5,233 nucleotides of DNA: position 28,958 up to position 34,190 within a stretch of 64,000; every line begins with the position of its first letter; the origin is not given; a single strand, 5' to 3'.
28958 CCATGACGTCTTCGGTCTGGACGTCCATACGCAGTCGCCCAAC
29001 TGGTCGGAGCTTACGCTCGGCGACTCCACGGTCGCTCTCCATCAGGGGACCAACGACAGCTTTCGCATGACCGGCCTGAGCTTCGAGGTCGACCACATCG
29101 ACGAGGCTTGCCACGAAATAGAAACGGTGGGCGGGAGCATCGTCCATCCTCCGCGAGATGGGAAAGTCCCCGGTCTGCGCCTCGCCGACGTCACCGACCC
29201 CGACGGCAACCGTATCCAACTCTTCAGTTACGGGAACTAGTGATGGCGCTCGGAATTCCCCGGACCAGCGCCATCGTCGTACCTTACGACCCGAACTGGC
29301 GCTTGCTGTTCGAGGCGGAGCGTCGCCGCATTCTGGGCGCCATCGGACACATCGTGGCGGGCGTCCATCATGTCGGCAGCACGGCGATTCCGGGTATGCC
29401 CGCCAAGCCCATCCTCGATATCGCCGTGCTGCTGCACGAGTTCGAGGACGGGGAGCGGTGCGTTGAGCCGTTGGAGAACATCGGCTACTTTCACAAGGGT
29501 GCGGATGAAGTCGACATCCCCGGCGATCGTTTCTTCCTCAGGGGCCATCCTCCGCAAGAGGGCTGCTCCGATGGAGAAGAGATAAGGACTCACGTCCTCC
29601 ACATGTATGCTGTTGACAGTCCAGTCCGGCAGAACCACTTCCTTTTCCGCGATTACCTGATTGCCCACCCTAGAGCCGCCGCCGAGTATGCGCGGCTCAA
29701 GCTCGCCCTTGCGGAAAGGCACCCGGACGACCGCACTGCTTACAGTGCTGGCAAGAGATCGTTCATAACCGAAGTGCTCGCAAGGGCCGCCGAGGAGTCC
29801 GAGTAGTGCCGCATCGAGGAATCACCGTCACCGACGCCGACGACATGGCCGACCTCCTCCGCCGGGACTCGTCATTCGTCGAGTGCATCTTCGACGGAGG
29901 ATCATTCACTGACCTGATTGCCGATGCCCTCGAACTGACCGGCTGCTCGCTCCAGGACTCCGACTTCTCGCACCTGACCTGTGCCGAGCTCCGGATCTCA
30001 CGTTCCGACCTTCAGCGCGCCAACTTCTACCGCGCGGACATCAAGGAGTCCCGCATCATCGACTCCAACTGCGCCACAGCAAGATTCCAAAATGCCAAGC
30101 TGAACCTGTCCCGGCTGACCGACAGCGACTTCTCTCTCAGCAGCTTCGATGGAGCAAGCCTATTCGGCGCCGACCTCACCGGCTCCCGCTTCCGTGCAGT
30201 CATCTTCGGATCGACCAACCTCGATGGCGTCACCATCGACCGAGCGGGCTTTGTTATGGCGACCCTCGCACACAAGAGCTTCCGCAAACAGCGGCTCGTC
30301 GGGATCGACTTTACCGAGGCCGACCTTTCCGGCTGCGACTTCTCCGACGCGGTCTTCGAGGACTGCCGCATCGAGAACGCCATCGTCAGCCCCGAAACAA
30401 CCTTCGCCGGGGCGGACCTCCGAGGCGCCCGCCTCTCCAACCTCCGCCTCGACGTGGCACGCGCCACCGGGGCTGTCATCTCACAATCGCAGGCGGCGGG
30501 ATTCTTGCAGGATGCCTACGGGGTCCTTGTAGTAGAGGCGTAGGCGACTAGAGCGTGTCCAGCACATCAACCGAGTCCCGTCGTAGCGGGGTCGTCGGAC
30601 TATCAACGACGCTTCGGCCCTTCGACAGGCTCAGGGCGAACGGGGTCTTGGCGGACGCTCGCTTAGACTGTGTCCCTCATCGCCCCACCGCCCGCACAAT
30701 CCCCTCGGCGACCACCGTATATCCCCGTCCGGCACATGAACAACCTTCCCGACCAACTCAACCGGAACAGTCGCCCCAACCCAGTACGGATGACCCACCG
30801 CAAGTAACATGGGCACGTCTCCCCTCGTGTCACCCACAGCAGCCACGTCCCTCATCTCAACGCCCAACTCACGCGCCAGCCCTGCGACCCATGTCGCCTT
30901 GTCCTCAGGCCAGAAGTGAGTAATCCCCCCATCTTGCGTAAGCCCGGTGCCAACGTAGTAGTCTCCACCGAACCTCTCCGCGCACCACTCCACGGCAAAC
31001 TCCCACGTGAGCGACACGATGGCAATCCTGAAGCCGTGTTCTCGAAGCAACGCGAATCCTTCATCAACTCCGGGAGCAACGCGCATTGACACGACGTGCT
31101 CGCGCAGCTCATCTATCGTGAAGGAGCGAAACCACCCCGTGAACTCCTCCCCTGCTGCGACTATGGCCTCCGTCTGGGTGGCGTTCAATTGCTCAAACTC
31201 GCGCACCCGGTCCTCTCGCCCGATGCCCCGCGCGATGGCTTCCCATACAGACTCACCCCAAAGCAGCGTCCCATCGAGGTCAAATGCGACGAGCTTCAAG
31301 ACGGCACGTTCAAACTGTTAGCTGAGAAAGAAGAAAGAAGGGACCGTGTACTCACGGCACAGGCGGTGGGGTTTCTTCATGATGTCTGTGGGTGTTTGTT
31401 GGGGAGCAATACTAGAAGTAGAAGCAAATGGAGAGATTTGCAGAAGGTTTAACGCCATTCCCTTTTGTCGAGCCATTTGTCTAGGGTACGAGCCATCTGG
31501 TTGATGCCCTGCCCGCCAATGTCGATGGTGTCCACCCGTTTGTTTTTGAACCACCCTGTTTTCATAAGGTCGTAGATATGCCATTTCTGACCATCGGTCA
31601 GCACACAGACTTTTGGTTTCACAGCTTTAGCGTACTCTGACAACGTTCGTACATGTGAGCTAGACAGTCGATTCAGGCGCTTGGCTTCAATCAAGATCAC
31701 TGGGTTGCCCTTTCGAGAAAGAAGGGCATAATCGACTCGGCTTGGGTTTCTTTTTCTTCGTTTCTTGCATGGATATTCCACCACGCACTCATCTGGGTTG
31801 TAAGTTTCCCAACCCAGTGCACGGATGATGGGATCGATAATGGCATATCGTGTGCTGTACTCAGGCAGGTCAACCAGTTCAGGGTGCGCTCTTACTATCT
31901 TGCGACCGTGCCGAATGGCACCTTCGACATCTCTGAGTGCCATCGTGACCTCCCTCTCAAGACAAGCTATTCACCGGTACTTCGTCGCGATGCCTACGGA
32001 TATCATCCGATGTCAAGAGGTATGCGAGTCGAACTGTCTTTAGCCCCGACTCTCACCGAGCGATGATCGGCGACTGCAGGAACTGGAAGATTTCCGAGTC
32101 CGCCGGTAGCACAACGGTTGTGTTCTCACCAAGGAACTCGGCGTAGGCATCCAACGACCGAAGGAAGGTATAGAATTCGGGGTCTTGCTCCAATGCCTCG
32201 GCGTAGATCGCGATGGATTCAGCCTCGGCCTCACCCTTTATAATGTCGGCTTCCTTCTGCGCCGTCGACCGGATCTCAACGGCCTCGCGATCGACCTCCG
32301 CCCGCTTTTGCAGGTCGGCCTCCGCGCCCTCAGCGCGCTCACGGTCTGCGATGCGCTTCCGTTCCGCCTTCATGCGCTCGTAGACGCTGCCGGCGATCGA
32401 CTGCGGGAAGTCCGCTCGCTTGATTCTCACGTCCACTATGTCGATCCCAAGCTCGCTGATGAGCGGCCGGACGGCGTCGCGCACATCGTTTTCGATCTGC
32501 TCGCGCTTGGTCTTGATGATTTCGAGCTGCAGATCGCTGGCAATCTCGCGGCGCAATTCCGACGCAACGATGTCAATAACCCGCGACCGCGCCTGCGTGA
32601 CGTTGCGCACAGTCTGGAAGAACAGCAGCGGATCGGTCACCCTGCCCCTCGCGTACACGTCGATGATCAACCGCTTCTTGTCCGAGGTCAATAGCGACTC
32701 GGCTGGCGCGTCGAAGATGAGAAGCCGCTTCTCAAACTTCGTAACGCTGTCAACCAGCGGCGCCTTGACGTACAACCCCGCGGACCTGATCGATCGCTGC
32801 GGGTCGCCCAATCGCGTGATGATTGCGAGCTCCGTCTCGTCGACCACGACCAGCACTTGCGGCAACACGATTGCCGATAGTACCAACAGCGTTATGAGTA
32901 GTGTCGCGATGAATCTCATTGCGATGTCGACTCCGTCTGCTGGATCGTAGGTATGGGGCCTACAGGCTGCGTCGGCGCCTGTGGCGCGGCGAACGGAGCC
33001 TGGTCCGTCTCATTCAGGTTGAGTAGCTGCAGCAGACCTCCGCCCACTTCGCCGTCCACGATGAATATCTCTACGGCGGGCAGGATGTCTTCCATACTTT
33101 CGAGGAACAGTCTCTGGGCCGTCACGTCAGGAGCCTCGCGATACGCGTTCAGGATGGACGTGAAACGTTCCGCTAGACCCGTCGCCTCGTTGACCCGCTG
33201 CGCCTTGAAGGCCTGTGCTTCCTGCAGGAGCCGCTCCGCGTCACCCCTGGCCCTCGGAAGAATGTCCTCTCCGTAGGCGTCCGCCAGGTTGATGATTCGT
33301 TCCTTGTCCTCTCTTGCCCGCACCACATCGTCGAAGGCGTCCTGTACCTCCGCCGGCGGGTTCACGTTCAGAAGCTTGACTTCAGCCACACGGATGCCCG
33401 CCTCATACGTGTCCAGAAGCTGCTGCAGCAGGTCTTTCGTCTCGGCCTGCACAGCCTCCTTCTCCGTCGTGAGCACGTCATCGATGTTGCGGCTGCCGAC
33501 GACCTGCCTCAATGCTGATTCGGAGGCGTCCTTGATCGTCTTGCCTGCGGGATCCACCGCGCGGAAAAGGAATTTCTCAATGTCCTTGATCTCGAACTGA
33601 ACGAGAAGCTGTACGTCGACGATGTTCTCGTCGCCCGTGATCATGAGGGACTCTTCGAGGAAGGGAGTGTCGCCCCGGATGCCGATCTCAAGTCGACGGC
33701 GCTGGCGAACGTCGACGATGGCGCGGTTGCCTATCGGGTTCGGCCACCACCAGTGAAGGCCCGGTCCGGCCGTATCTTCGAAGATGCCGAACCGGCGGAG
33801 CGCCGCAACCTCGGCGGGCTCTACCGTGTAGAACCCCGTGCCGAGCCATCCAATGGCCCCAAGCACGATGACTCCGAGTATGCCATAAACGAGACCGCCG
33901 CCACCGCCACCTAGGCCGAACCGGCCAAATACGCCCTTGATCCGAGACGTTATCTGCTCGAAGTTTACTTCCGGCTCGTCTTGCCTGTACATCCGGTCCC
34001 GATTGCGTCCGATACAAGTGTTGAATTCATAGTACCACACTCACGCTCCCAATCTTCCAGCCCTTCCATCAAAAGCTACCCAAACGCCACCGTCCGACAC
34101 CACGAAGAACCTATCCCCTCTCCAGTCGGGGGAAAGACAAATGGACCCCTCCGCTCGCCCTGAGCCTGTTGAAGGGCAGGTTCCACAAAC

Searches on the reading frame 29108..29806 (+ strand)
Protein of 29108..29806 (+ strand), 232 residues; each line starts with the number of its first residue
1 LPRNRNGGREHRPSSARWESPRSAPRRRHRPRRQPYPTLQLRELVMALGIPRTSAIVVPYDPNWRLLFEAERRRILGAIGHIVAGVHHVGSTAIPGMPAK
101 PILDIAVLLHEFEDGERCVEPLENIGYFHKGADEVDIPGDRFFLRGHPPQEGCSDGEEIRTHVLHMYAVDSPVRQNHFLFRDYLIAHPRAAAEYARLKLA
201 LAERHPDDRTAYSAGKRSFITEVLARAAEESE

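Call 18: search_protein_families(library=pfam, proteins=[window:29108-29806:+], max_evalue=0.001)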
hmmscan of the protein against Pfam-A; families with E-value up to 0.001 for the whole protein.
window:29108-29806:+ (232 aa): 1 family
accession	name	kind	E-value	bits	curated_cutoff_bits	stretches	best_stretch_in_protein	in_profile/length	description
PF04229.20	GrpB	-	9.6e-47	159.5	25.5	1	56-226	3-159/159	GrpB protein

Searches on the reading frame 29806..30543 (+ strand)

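Call 18: search_protein_families(library=pfam, proteins=[window:29806-30543:+], max_evalue=0.001)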
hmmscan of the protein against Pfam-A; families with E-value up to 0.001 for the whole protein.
window:29806-30543:+ (245 aa): 4 families
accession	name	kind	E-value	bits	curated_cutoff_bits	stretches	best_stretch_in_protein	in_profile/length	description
PF13599.13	Pentapeptide_4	-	3.7e-21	75.4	38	3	116-181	5-70/78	Pentapeptide repeat region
PF00805.28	Pentapeptide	-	4.7e-21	74.4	20.2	2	164-191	3-30/40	Pentapeptide repeats (8 copies)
PF13576.12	Pentapeptide_3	-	4.2e-13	49.7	27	1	167-203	9-47/48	Pentapeptide repeats (9 copies)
PF23894.2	LD_SV2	-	7.9e-07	29.8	29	0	159-212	22-74/92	SV2A/B/C luminal domain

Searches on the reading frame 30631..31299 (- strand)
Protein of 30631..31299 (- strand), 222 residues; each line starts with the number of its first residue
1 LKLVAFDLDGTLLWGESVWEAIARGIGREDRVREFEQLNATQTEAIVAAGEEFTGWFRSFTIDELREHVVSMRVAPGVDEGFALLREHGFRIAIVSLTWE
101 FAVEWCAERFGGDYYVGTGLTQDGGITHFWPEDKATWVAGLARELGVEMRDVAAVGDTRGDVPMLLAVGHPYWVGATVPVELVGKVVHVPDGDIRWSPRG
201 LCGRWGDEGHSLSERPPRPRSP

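Call 51: search_protein_families(library=pfam, proteins=[window:30631-31299:-], max_evalue=0.00001)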
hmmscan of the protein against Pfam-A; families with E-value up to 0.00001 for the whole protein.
window:30631-31299:- (222 aa): 4 families
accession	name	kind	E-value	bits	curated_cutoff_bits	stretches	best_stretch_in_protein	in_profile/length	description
PF12710.13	HAD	-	2.3e-18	67.8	27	1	4-165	1-188/189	haloacid dehalogenase-like hydrolase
PF00702.32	Hydrolase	-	2.4e-15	57.9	26.4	1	1-169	1-191/191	haloacid dehalogenase-like hydrolase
PF13419.12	HAD_2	-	2.4e-06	28.2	23.8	1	5-162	2-165/178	Haloacid dehalogenase-like hydrolase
PF08282.18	Hydrolase_3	-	3.5e-06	27.4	20.9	0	133-175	187-229/255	haloacid dehalogenase-like hydrolase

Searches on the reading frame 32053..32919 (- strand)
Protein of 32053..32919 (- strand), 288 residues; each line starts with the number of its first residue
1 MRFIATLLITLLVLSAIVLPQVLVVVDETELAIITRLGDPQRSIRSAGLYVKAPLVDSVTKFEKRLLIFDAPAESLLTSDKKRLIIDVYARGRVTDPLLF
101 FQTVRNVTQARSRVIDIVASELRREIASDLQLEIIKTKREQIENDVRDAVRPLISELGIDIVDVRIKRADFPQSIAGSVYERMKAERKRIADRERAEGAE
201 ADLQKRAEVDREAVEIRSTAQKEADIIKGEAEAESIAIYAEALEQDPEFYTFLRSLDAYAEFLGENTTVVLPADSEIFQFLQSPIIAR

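Call 51: search_protein_families(library=pfam, proteins=[window:32053-32919:-], max_evalue=0.00001)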
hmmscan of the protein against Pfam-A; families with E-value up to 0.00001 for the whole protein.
window:32053-32919:- (288 aa): 1 family
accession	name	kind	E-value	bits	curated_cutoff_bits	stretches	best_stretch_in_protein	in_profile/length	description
PF01145.31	Band_7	-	5.3e-28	98.7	23.6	1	25-198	2-174/176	SPFH domain / Band 7 family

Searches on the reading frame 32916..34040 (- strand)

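Call 51: search_protein_families(library=pfam, proteins=[window:32916-34040:-], max_evalue=0.00001)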
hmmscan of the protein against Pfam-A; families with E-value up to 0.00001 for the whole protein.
window:32916-34040:- (374 aa): 1 family
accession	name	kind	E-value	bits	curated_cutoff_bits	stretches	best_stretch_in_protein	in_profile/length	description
PF01145.31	Band_7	-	2.4e-22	80.3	23.6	1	72-251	2-170/176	SPFH domain / Band 7 family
